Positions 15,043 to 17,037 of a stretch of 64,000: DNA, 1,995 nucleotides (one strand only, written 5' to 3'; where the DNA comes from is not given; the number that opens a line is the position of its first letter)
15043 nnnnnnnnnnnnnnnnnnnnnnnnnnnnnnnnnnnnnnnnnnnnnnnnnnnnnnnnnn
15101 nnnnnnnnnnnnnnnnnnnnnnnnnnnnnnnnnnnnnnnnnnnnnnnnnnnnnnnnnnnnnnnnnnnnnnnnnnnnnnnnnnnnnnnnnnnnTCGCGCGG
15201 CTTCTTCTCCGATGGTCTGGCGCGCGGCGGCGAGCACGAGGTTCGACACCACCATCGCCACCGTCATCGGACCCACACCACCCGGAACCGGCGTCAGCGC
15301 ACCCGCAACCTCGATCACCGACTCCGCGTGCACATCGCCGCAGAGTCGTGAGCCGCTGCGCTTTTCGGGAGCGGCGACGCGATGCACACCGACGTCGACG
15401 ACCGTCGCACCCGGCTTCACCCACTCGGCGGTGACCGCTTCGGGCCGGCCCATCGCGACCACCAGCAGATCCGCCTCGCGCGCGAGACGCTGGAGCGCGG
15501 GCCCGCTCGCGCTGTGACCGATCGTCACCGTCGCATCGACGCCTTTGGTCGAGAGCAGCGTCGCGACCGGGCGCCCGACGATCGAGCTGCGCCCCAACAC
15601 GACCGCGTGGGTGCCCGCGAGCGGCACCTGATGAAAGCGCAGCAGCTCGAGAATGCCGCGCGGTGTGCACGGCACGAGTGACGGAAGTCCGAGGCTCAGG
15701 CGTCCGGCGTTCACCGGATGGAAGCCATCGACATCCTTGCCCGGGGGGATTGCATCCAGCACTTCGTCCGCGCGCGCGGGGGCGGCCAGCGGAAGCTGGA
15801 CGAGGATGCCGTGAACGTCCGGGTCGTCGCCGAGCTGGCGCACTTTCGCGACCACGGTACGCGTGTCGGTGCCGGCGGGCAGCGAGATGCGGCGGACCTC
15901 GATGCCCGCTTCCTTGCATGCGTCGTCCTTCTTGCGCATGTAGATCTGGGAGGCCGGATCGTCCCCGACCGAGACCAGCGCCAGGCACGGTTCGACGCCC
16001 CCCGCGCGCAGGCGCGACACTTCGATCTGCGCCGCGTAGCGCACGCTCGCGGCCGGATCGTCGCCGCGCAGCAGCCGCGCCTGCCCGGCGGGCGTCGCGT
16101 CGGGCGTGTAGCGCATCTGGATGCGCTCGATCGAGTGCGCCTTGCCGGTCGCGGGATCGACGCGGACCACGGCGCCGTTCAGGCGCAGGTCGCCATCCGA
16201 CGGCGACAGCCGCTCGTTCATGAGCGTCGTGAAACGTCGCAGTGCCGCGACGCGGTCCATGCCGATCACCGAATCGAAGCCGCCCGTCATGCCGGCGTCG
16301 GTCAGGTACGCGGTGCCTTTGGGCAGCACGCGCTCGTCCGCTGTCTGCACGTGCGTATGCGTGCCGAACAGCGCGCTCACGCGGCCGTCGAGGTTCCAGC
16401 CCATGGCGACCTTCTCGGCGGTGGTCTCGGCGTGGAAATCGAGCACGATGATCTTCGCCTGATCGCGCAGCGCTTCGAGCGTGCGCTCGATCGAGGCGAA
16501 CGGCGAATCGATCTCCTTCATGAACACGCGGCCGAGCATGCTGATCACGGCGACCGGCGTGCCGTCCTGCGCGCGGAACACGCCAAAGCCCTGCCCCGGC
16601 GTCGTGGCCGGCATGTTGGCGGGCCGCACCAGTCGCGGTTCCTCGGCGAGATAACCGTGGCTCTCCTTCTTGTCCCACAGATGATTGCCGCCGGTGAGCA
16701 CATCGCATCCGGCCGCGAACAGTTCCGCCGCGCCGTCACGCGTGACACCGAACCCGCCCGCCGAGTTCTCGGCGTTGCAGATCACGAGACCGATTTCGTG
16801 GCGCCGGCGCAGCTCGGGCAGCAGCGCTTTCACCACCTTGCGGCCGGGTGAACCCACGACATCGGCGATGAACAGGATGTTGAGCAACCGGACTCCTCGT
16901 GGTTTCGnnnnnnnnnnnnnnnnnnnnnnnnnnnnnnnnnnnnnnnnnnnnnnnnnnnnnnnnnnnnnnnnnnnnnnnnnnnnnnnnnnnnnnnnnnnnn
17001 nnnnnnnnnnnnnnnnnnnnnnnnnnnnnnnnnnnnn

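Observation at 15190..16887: YmdB-like metallophosphoesterase and FolD are encoded as one uninterrupted reading frame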

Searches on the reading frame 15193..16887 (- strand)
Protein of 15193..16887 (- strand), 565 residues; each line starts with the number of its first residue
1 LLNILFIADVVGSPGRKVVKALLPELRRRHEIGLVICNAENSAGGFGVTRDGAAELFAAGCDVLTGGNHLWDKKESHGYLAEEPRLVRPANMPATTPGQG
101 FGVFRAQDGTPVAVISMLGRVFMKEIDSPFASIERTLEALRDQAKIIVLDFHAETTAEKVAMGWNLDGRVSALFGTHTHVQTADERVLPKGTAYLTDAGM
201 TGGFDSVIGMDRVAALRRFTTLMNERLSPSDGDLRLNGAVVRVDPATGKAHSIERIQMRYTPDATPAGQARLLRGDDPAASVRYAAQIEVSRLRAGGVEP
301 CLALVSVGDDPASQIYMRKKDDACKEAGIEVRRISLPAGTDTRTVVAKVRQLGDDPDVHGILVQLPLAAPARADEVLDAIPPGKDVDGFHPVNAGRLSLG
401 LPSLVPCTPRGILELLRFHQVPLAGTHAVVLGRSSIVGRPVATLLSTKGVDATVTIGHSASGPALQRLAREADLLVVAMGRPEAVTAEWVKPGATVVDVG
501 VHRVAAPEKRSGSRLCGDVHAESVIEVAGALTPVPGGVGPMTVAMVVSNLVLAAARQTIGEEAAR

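Call 4: search_protein_families(library=pfam, proteins=[window:15193-16887:-], max_evalue=0.01)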
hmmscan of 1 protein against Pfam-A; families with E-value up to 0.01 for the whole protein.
window:15193-16887:- (565 aa): 4 families
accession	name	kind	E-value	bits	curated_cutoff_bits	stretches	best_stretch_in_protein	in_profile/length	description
PF13277.11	YmdB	-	1.1e-101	339.9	27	1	5-256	1-253/253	YmdB-like protein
PF02882.25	THF_DHG_CYH_C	-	7.3e-58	194.9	27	1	390-557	1-159/160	Tetrahydrofolate dehydrogenase/cyclohydrolase, NAD(P)-binding domain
PF00763.28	THF_DHG_CYH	-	3.3e-30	105.1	32.8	1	273-387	1-115/115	Tetrahydrofolate dehydrogenase/cyclohydrolase, catalytic domain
PF00149.33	Metallophos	-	3.5e-06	28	21.5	1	3-180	2-190/191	Calcineurin-like phosphoesterase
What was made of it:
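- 15217..16071 (-): FolD (5,10-methylene-THF dehydrogenase / 5,10-methenyl-THF cyclohydrolase): catalytic domain aa 273-387 and NAD(P)-binding domain aa 390-557. Key residues are Y316, K320, Q364, D387 and the motif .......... Call 4 (PF00763, PF02882).
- On YmdB-like metallophosphoesterase (PF13277 / TIGR00282): PF13277: 339.9 bits against a cut-off of 27, profile positions 1-253 of 253 (call 4).
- On FolD (methylene-THF dehydrogenase / methenyl-THF cyclohydrolase): Profile coverage is 1-115 of 115 and 1-159 of 160 (call 4).
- Checked: Pfam matches in that single frame (call 4):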

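Call 5: search_protein_families(library=ncbifam, proteins=[window:15193-16887:-], max_evalue=0.01)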
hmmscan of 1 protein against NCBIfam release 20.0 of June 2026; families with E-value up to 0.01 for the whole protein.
window:15193-16887:- (565 aa): 31 families (the best 25 are shown)
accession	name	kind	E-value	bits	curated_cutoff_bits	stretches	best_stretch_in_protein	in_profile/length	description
NF010785.0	PRK14188.1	subfamily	7.9e-94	313.9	396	1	269-558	2-290/297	bifunctional methylenetetrahydrofolate dehydrogenase/methenyltetrahydrofolate cyclohydrolase FolD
NF010786.0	PRK14189.1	subfamily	4.2e-89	298.4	421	1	270-557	3-281/285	bifunctional methylenetetrahydrofolate dehydrogenase/methenyltetrahydrofolate cyclohydrolase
NF010770.0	PRK14173.1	equivalog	4.6e-88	295.1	411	1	270-558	3-282/287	bifunctional 5,10-methylene-tetrahydrofolate dehydrogenase/ 5,10-methylene-tetrahydrofolate cyclohydrolase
NF010781.0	PRK14184.1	equivalog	2.2e-85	286.3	438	1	272-554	3-280/286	bifunctional 5,10-methylene-tetrahydrofolate dehydrogenase/ 5,10-methylene-tetrahydrofolate cyclohydrolase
NF010783.0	PRK14186.1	equivalog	7.5e-85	284.6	333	1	279-557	11-285/297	bifunctional methylenetetrahydrofolate dehydrogenase/methenyltetrahydrofolate cyclohydrolase FolD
TIGR00282.1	TIGR00282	hypoth_equivalog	3.3e-83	279.1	254.15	1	3-258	2-258/266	TIGR00282 family metallophosphoesterase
NF008058.0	PRK10792.1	equivalog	6.6e-82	274.7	355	1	270-556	3-281/285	bifunctional methylenetetrahydrofolate dehydrogenase/methenyltetrahydrofolate cyclohydrolase FolD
NF010775.0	PRK14178.1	equivalog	1.4e-81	273.8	465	1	293-558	20-275/279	bifunctional methylenetetrahydrofolate dehydrogenase/methenyltetrahydrofolate cyclohydrolase FolD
NF010789.1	PRK14193.1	equivalog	1.4e-80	270.5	401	1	270-556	2-280/281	bifunctional methylenetetrahydrofolate dehydrogenase/methenyltetrahydrofolate cyclohydrolase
NF010790.0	PRK14194.1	equivalog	2.3e-80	270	508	1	270-559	4-287/301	bifunctional methylenetetrahydrofolate dehydrogenase/methenyltetrahydrofolate cyclohydrolase FolD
NF010776.0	PRK14179.1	equivalog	8.7e-80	267.9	445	1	272-557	4-281/284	bifunctional methylenetetrahydrofolate dehydrogenase/methenyltetrahydrofolate cyclohydrolase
NF010771.0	PRK14174.1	equivalog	3.6e-79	266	530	1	288-553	21-288/295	bifunctional 5,10-methylene-tetrahydrofolate dehydrogenase/ 5,10-methylene-tetrahydrofolate cyclohydrolase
NF010766.0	PRK14169.1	equivalog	2.3e-77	260.3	450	1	281-557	13-280/283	bifunctional methylenetetrahydrofolate dehydrogenase/methenyltetrahydrofolate cyclohydrolase FolD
NF010764.0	PRK14167.1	subfamily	2.8e-77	259.8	477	1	270-558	2-290/297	bifunctional 5,10-methylene-tetrahydrofolate dehydrogenase/ 5,10-methylene-tetrahydrofolate cyclohydrolase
NF010782.0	PRK14185.1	equivalog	5e-77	259.1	507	1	272-556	3-289/293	bifunctional methylenetetrahydrofolate dehydrogenase/methenyltetrahydrofolate cyclohydrolase FolD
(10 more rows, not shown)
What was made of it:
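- On YmdB-like metallophosphoesterase (PF13277 / TIGR00282): TIGR00282: 279.1 bits against a cut-off of 254.15 (call 5).
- On FolD (methylene-THF dehydrogenase / methenyl-THF cyclohydrolase): All the FolD models listed are below their cut-offs (call 5).
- Closest known: Bacterial FolD and the human DC301 domain. Different: The score is below the NCBIfam FolD equivalog cut-offs (call 5).
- Checked: TIGR00282 passes its curated cut-off (279 vs 254 bits, call 5).
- The FolD half falls below the high curated cut-offs of the NCBIfam FolD models (best 313.9 vs 396 bits, call 5), so it is a somewhat divergent FolD.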

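Call 6: find_homologous_proteins(query=window:15193-16887:-, max_evalue=1e-20)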
Query window:15193-16887:- (565 aa): 6311 proteins with E <= 1e-20 among 8000 candidates; the best 120 are listed.
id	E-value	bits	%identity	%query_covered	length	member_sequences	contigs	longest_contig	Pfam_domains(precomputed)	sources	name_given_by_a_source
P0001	0.0e+0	1194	95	100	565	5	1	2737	PF13277.12,PF02882.26,PF00763.29,PF00149.34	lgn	-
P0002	0.0e+0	1124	89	100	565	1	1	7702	PF13277.12,PF02882.26,PF00763.29,PF00149.34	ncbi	-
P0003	0.0e+0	1094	86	99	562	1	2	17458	PF13277.12,PF02882.26,PF00763.29,PF00149.34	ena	-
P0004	0.0e+0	1093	86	99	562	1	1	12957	PF13277.12,PF02882.26,PF00763.29,PF00149.34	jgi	jgi:hypothetical protein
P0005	0.0e+0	1092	86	99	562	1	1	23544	PF13277.12,PF02882.26,PF00763.29,PF00149.34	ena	-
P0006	0.0e+0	1092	86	99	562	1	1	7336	PF13277.12,PF02882.26,PF00763.29,PF00149.34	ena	-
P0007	0.0e+0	1016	81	100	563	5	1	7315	PF13277.12,PF02882.26,PF00763.29,PF00149.34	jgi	-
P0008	1.1e-283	960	77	100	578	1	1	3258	PF13277.12,PF02882.26,PF00763.29,PF00149.34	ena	-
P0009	7.7e-277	937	75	99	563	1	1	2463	PF13277.12,PF02882.26,PF00763.29,PF00149.34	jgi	jgi:metallophosphoesterase (TIGR00282 family)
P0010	4.5e-265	898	71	99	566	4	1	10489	PF13277.12,PF02882.26,PF00763.29,PF00149.34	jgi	-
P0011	5.6e-265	898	73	99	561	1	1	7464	PF13277.12,PF02882.26,PF00763.29,PF00149.34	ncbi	-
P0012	3.6e-263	892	73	100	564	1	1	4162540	PF13277.12,PF02882.26,PF00763.29,PF00149.34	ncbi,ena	-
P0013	6.4e-262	888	73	98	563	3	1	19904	PF13277.12,PF02882.26,PF00763.29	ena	-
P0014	1.8e-261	887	72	99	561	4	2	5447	PF13277.12,PF02882.26,PF00763.29,PF00149.34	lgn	-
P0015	3.7e-261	886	72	99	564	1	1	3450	PF13277.12,PF02882.26,PF00763.29,PF00149.34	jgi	jgi:metallophosphoesterase (TIGR00282 family)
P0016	4.0e-261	885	72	100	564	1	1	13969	PF13277.12,PF02882.26,PF00763.29,PF00149.34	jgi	jgi:2',3'-cyclic-nucleotide 2'-phosphodiesterase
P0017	6.6e-261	885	72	99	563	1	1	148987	PF13277.12,PF02882.26,PF00763.29,PF00149.34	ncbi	-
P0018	1.6e-260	883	70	98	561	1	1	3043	PF13277.12,PF02882.26,PF00763.29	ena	-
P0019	2.6e-260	883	72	99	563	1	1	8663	PF13277.12,PF02882.26,PF00763.29,PF00149.34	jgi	jgi:2',3'-cyclic-nucleotide 2'-phosphodiesterase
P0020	1.3e-259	880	72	99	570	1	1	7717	PF13277.12,PF02882.26,PF00763.29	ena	-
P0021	1.8e-259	880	73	98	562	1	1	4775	PF13277.12,PF02882.26,PF00763.29,PF00149.34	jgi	-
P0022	2.6e-259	879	72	99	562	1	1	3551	PF13277.12,PF02882.26,PF00763.29,PF00149.34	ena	-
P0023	4.4e-259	879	71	99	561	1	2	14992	PF13277.12,PF02882.26,PF00763.29,PF00149.34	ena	-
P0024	6.3e-259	878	72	99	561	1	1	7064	PF13277.12,PF02882.26,PF00763.29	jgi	jgi:metallophosphoesterase (TIGR00282 family)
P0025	7.8e-259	878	72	98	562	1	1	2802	PF13277.12,PF02882.26,PF00763.29,PF00149.34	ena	-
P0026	8.0e-259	878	72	98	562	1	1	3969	PF13277.12,PF02882.26,PF00763.29,PF00149.34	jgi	jgi:metallophosphoesterase (TIGR00282 family)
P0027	1.0e-258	877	71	99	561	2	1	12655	PF13277.12,PF02882.26,PF00763.29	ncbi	-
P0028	1.2e-258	877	72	98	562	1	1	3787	PF13277.12,PF02882.26,PF00763.29,PF00149.34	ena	-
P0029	1.6e-258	877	71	98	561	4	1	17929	PF13277.12,PF02882.26,PF00763.29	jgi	jgi:metallophosphoesterase (TIGR00282 family)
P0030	1.9e-258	877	72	99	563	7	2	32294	PF13277.12,PF02882.26,PF00763.29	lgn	-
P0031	2.5e-258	876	72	98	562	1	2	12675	PF13277.12,PF02882.26,PF00763.29,PF00149.34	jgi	jgi:metallophosphoesterase (TIGR00282 family)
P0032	4.3e-258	875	72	98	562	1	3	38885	PF13277.12,PF02882.26,PF00763.29,PF00149.34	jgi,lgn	jgi:metallophosphoesterase (TIGR00282 family)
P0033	4.4e-258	875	71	99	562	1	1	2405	PF13277.12,PF02882.26,PF00763.29,PF00149.34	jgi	jgi:metallophosphoesterase (TIGR00282 family)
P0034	4.7e-258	875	70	99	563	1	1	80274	PF13277.12,PF02882.26,PF00763.29,PF00149.34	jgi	jgi:2',3'-cyclic-nucleotide 2'-phosphodiesterase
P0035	9.8e-258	874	71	99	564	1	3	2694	PF13277.12,PF02882.26,PF00763.29,PF00149.34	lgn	-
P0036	1.2e-257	874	72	98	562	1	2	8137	PF13277.12,PF02882.26,PF00763.29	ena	-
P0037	1.5e-257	874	70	98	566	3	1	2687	PF13277.12,PF02882.26,PF00763.29,PF00149.34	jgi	jgi:metallophosphoesterase (TIGR00282 family)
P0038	2.1e-257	873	71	99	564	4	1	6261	PF13277.12,PF02882.26,PF00763.29,PF00149.34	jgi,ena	-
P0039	5.2e-257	872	72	98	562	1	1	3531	PF13277.12,PF02882.26,PF00763.29,PF00149.34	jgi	jgi:metallophosphoesterase (TIGR00282 family)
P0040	1.1e-256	871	70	99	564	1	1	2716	PF13277.12,PF02882.26,PF00763.29,PF00149.34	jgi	jgi:metallophosphoesterase (TIGR00282 family)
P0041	1.4e-256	870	70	99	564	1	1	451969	PF13277.12,PF02882.26,PF00763.29,PF00149.34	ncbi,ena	-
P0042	1.4e-255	867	71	98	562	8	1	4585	PF13277.12,PF02882.26,PF00763.29,PF00149.34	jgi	jgi:metallophosphoesterase (TIGR00282 family)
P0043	5.6e-255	865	71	98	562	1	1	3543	PF13277.12,PF02882.26,PF00763.29,PF00149.34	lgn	-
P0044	6.0e-255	865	71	100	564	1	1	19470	PF13277.12,PF02882.26,PF00763.29,PF00149.34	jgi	jgi:metallophosphoesterase (TIGR00282 family)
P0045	6.2e-255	865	70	100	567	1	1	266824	PF13277.12,PF02882.26,PF00763.29,PF00149.34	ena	-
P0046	1.7e-254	864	71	99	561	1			PF13277.12,PF02882.26,PF00763.29,PF00149.34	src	-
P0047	2.5e-254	863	70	99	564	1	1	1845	PF13277.12,PF02882.26,PF00763.29,PF00149.34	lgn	-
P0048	1.4e-253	861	70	99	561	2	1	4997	PF13277.12,PF02882.26,PF00763.29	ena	-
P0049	1.5e-253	860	70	100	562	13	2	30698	PF13277.12,PF02882.26,PF00763.29,PF00149.34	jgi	jgi:metallophosphoesterase (TIGR00282 family)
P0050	1.6e-253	860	71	99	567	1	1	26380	PF13277.12,PF02882.26,PF00763.29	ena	-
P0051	2.6e-253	860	70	99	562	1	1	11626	PF13277.12,PF02882.26,PF00763.29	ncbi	-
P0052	4.7e-253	859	70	99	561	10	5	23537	PF13277.12,PF02882.26,PF00763.29,PF00149.34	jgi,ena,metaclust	metaclust:\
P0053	5.9e-253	858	71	98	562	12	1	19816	PF13277.12,PF02882.26,PF00763.29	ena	-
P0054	8.4e-253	858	70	100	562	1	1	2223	PF13277.12,PF02882.26,PF00763.29,PF00149.34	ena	-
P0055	1.1e-252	858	70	99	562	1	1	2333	PF13277.12,PF02882.26,PF00763.29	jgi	jgi:metallophosphoesterase (TIGR00282 family)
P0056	1.4e-252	857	68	99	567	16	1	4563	PF13277.12,PF02882.26,PF00763.29,PF00149.34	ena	-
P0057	2.3e-252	856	69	99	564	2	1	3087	PF13277.12,PF02882.26,PF00763.29,PF00149.34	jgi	jgi:hypothetical protein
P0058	2.4e-252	856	70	99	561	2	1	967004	PF13277.12,PF02882.26,PF00763.29,PF00149.34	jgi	jgi:2',3'-cyclic-nucleotide 2'-phosphodiesterase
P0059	2.4e-252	856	70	99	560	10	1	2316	PF13277.12,PF02882.26,PF00763.29,PF00149.34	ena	-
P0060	3.1e-252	856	69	99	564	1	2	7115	PF13277.12,PF02882.26,PF00763.29,PF00149.34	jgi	-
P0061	1.1e-251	854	71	99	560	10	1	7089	PF13277.12,PF02882.26,PF00763.29,PF00149.34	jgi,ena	-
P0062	1.6e-251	854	71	99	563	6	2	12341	PF13277.12,PF02882.26,PF00763.29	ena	-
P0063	2.0e-251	853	71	99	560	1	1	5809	PF13277.12,PF02882.26,PF00763.29,PF00149.34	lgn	-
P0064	3.7e-251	853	69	99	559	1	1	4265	PF13277.12,PF02882.26,PF00763.29,PF00149.34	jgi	jgi:2',3'-cyclic-nucleotide 2'-phosphodiesterase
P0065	4.5e-251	852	70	99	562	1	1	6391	PF13277.12,PF02882.26,PF00763.29,PF00149.34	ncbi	-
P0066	8.0e-251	851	70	99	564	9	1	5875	PF13277.12,PF02882.26,PF00763.29,PF00149.34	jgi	jgi:metallophosphoesterase (TIGR00282 family)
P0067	8.2e-251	851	69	99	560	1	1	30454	PF13277.12,PF02882.26,PF00763.29,PF00149.34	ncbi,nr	ncbi:MAG TPA: TIGR00282 family metallophosphoesterase [Candidatus Eisenbacteria bacterium]|nr:TIGR00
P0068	9.2e-251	851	70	98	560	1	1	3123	PF13277.12,PF02882.26,PF00763.29,PF00149.34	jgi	jgi:metallophosphoesterase (TIGR00282 family)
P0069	1.1e-250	851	70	99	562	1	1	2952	PF13277.12,PF02882.26,PF00763.29,PF00149.34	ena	-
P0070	1.6e-250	850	69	98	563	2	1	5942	PF13277.12,PF02882.26,PF00763.29,PF00149.34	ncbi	-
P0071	2.3e-250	850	68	99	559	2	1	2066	PF13277.12,PF02882.26,PF00763.29,PF00149.34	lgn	-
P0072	3.5e-250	849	71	98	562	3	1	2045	PF13277.12,PF02882.26,PF00763.29,PF00149.34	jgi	jgi:metallophosphoesterase (TIGR00282 family)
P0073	3.7e-250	849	69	99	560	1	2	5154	PF13277.12,PF02882.26,PF00763.29,PF00149.34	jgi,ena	-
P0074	5.0e-250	849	70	99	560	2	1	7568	PF13277.12,PF02882.26,PF00763.29,PF00149.34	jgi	-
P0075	6.2e-250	848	70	99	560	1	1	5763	PF13277.12,PF02882.26,PF00763.29,PF00149.34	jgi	jgi:2',3'-cyclic-nucleotide 2'-phosphodiesterase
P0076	7.0e-250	848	70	98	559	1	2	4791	PF13277.12,PF02882.26,PF00763.29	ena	-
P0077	7.8e-250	848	70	99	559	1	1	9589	PF13277.12,PF02882.26,PF00763.29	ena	-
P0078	8.0e-250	848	70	99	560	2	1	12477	PF13277.12,PF02882.26,PF00763.29,PF00149.34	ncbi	-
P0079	1.1e-249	848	70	99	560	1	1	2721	PF13277.12,PF02882.26,PF00763.29,PF00149.34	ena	-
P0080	1.1e-249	848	69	99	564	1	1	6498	PF13277.12,PF02882.26,PF00763.29,PF00149.34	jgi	jgi:hypothetical protein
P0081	1.4e-249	847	70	99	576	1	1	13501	PF13277.12,PF02882.26,PF00763.29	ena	-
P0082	2.0e-249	847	71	98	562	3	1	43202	PF13277.12,PF02882.26,PF00763.29,PF00149.34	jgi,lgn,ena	-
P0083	2.1e-249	847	70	99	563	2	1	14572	PF13277.12,PF02882.26,PF00763.29,PF00149.34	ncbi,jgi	-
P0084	2.1e-249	847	69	99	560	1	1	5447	PF13277.12,PF02882.26,PF00763.29,PF00149.34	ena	-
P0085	2.5e-249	846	70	100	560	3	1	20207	PF13277.12,PF02882.26,PF00763.29,PF00149.34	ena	-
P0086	2.8e-249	846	68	99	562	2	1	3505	PF13277.12,PF02882.26,PF00763.29,PF00149.34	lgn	-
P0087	2.9e-249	846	70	99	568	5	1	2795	PF13277.12,PF02882.26,PF00763.29,PF00149.34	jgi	-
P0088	3.2e-249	846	68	100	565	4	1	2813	PF13277.12,PF02882.26,PF00763.29,PF00149.34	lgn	-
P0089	3.9e-249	846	69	99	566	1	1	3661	PF13277.12,PF02882.26,PF00763.29,PF00149.34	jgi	jgi:metallophosphoesterase (TIGR00282 family)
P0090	4.9e-249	846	69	97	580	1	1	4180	PF13277.12,PF02882.26,PF00763.29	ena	-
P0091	5.1e-249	845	69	98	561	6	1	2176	PF13277.12,PF02882.26,PF00763.29,PF00149.34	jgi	jgi:metallophosphoesterase (TIGR00282 family)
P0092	7.3e-249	845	70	99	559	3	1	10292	PF13277.12,PF02882.26,PF00763.29,PF00149.34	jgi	jgi:metallophosphoesterase (TIGR00282 family)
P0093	9.4e-249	845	69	99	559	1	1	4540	PF13277.12,PF02882.26,PF00763.29,PF00149.34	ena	-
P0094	1.8e-248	844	69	99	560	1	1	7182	PF13277.12,PF02882.26,PF00763.29,PF00149.34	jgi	jgi:hypothetical protein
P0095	2.0e-248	843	70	100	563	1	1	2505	PF13277.12,PF02882.26,PF00763.29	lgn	-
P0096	2.5e-248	843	69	99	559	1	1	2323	PF13277.12,PF02882.26,PF00763.29,PF00149.34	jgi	-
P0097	2.6e-248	843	69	99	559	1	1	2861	PF13277.12,PF02882.26,PF00763.29,PF00149.34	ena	-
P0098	5.6e-248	842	70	98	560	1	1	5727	PF13277.12,PF02882.26,PF00763.29,PF00149.34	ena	-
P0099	6.0e-248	842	69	98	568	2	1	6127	PF13277.12,PF02882.26,PF00763.29,PF00149.34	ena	-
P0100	6.4e-248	842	69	100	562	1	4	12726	PF13277.12,PF02882.26,PF00763.29,PF00149.34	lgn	-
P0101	9.1e-248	841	69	99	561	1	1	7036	PF13277.12,PF02882.26,PF00763.29,PF00149.34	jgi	jgi:2',3'-cyclic-nucleotide 2'-phosphodiesterase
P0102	1.0e-247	841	68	99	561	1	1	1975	PF13277.12,PF02882.26,PF00763.29,PF00149.34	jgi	jgi:metallophosphoesterase (TIGR00282 family)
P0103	1.8e-247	840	68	99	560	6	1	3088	PF13277.12,PF02882.26,PF00763.29,PF00149.34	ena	-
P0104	1.8e-247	840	69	99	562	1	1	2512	PF13277.12,PF02882.26,PF00763.29,PF00149.34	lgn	-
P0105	3.1e-247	840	68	98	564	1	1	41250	PF13277.12,PF02882.26,PF00763.29,PF00149.34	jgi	jgi:hypothetical protein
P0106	3.5e-247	839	68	97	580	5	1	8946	PF13277.12,PF02882.26,PF00763.29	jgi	jgi:metallophosphoesterase (TIGR00282 family)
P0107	4.5e-247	839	69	99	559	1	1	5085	PF13277.12,PF02882.26,PF00763.29,PF00149.34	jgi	-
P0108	4.8e-247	839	70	99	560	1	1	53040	PF13277.12,PF02882.26,PF00763.29,PF00149.34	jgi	jgi:hypothetical protein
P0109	5.7e-247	839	68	99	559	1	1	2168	PF13277.12,PF02882.26,PF00763.29,PF00149.34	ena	-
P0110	6.1e-247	839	69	99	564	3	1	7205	PF13277.12,PF02882.26,PF00763.29,PF00149.34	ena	-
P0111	8.3e-247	838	67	99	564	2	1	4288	PF13277.12,PF02882.26,PF00763.29,PF00149.34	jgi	jgi:2',3'-cyclic-nucleotide 2'-phosphodiesterase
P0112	8.5e-247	838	69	97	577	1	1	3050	PF13277.12,PF02882.26,PF00763.29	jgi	jgi:metallophosphoesterase (TIGR00282 family)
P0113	1.0e-246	838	69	98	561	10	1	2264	PF13277.12,PF02882.26,PF00763.29,PF00149.34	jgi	-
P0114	1.5e-246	837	69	98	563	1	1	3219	PF13277.12,PF02882.26,PF00763.29,PF00149.34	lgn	-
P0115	1.5e-246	837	67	99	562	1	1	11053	PF13277.12,PF02882.26,PF00763.29,PF00149.34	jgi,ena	-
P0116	1.5e-246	837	69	99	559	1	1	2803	PF13277.12,PF02882.26,PF00763.29,PF00149.34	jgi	-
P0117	1.6e-246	837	69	99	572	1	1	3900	PF13277.12,PF02882.26,PF00763.29,PF00149.34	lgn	-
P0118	2.0e-246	837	68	100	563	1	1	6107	PF13277.12,PF02882.26,PF00763.29,PF00149.34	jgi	jgi:metallophosphoesterase (TIGR00282 family)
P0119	2.2e-246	837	70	98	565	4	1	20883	PF13277.12,PF02882.26,PF00763.29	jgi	-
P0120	2.3e-246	837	69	97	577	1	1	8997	PF13277.12,PF02882.26,PF00763.29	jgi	jgi:metallophosphoesterase (TIGR00282 family)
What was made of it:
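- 15190..16887 (-): ymdB::folD fusion gene, 565 codons plus TGA stop; TTG start at 16887..16885. Call 6: at least 120 full-length homologous clusters with the same architecture.
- Some lie on contigs of 4.16 Mb, 967 kb and 452 kb (call 6).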
